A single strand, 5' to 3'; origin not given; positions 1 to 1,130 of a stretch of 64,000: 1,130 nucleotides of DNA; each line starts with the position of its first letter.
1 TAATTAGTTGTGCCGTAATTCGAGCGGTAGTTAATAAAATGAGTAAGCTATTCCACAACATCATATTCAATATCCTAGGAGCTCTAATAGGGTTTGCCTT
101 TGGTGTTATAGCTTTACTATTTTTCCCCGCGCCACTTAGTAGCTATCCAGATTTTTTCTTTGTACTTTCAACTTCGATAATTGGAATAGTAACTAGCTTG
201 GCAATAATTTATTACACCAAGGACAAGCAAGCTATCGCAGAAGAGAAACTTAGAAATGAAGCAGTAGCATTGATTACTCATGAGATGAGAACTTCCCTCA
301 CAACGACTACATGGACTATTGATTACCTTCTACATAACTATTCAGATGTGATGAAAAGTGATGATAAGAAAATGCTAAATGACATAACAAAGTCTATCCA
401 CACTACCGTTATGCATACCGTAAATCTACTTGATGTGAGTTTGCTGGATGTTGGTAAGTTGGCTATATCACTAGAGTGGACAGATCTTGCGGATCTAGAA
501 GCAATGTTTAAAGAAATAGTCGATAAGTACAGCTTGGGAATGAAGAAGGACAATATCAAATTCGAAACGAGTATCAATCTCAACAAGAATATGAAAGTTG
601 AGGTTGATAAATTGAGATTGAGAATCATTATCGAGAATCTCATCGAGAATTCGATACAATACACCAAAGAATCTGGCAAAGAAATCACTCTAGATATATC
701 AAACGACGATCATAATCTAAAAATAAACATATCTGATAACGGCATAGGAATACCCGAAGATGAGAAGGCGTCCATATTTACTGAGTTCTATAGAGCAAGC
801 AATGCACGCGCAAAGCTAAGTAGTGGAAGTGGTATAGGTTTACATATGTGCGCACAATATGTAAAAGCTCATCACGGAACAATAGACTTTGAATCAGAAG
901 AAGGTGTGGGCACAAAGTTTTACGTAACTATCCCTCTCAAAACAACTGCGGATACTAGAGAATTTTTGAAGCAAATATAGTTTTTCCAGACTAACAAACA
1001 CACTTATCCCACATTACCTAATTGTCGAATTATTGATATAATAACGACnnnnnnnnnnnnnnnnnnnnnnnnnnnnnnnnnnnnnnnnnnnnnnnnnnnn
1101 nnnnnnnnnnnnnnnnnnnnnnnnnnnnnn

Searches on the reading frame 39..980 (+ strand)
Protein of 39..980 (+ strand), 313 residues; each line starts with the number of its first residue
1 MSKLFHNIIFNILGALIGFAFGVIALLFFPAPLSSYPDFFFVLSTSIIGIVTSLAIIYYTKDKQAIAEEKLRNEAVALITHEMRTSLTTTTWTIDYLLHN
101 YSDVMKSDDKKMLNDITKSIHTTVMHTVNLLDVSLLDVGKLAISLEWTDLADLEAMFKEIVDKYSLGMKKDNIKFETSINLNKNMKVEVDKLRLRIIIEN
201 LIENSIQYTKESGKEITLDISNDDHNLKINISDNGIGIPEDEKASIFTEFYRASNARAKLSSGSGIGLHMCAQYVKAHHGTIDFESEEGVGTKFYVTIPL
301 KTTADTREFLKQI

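Call 3: search_protein_families(library=pfam, proteins=[window:39-980:+], max_evalue=0.01)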
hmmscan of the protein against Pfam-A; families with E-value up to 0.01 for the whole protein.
window:39-980:+ (313 aa): 3 families
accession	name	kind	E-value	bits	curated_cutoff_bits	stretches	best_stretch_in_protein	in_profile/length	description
PF02518.31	HATPase_c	-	1.6e-27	96.6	26.4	1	190-301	2-110/111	Histidine kinase-, DNA gyrase B-, and HSP90-like ATPase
PF14501.12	HATPase_c_5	-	0.00012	22.4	22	1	194-290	6-94/102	GHKL domain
PF13589.12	HATPase_c_3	-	0.0022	18.4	25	1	197-270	6-79/137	Histidine kinase-, DNA gyrase B-, and HSP90-like ATPase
